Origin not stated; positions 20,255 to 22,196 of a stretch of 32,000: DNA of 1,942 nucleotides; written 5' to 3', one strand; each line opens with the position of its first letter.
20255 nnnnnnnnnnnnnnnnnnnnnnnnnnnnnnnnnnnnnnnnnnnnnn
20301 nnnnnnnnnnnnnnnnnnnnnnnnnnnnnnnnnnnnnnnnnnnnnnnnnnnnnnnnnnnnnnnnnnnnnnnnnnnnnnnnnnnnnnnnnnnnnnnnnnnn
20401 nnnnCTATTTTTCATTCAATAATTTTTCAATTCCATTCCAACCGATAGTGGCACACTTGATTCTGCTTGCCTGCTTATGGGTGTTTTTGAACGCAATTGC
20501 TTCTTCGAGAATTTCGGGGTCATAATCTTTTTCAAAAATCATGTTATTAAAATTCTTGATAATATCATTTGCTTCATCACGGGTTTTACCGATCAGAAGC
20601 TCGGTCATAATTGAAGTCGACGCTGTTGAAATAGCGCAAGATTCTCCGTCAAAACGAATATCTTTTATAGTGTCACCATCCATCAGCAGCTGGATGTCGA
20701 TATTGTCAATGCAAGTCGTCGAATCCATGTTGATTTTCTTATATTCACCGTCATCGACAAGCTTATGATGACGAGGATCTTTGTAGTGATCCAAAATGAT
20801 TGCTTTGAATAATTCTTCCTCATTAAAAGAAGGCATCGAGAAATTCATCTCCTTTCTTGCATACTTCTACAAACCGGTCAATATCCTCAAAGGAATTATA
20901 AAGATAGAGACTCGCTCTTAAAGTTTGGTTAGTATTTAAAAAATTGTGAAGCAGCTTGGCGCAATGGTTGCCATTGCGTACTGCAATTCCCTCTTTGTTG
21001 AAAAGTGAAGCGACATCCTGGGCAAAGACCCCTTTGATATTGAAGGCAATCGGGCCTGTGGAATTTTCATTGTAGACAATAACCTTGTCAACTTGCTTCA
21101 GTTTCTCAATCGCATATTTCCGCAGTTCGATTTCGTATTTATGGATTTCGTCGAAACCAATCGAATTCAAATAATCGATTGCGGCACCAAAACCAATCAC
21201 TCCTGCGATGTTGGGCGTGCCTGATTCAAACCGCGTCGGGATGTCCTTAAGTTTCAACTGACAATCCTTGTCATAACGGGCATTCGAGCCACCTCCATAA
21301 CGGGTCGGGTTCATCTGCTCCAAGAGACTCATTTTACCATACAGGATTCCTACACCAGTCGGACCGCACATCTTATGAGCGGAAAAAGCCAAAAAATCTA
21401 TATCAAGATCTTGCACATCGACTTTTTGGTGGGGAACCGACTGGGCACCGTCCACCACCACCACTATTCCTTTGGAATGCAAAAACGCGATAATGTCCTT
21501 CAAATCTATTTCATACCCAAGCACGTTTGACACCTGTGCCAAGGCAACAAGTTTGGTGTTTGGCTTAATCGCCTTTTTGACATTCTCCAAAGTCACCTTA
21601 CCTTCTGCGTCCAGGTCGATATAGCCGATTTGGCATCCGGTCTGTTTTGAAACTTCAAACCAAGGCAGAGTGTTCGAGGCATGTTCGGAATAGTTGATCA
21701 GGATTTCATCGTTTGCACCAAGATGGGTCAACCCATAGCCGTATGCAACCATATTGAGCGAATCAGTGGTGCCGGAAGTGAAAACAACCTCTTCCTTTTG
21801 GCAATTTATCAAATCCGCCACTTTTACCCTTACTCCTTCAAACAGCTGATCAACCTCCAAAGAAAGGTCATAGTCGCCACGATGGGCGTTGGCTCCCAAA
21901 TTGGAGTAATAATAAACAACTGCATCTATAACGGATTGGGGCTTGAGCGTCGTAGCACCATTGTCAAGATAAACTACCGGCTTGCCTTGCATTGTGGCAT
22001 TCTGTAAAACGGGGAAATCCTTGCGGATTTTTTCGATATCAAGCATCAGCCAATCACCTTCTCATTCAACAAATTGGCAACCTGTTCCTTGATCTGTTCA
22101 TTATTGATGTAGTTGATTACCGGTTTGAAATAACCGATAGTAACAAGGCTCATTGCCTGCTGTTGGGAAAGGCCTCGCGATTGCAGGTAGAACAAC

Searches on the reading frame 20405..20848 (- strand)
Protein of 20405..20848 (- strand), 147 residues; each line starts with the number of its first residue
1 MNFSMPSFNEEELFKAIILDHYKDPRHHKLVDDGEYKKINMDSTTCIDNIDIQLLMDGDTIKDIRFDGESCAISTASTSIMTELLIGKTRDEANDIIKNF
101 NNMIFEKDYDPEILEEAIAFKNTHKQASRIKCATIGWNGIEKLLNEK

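Call 68: search_protein_families(library=pfam, max_evalue=0.01, proteins=[window:20405-20848:-])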
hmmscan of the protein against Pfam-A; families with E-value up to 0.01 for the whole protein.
window:20405-20848:- (147 aa): 1 family
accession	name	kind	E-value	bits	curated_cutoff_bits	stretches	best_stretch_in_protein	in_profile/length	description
PF01592.21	NifU_N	-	2.3e-17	63.8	22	1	16-97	4-87/127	NifU-like N terminal domain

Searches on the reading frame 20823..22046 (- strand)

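Call 68: search_protein_families(library=pfam, max_evalue=0.01, proteins=[window:20823-22046:-])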
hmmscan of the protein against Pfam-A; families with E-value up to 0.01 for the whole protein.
window:20823-22046:- (407 aa): 5 families
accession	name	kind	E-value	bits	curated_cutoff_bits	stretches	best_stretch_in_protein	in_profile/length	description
PF00266.25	Aminotran_5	-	1.1e-133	446.3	21.5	1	25-392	1-371/371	Aminotransferase class-V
PF01053.26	Cys_Met_Meta_PP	-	5.4e-09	35.5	27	1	75-225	60-198/381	Cys/Met metabolism PLP-dependent enzyme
PF01212.27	Beta_elim_lyase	-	1.1e-05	25.4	27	1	52-320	19-234/288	Beta-eliminating lyase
PF00155.27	Aminotran_1_2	-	9.4e-05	22.2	19.7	1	74-245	49-241/361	Aminotransferase class I and II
PF01041.23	DegT_DnrJ_EryC1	-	0.0007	19.3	19.8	1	110-206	62-152/360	DegT/DnrJ/EryC1/StrS aminotransferase family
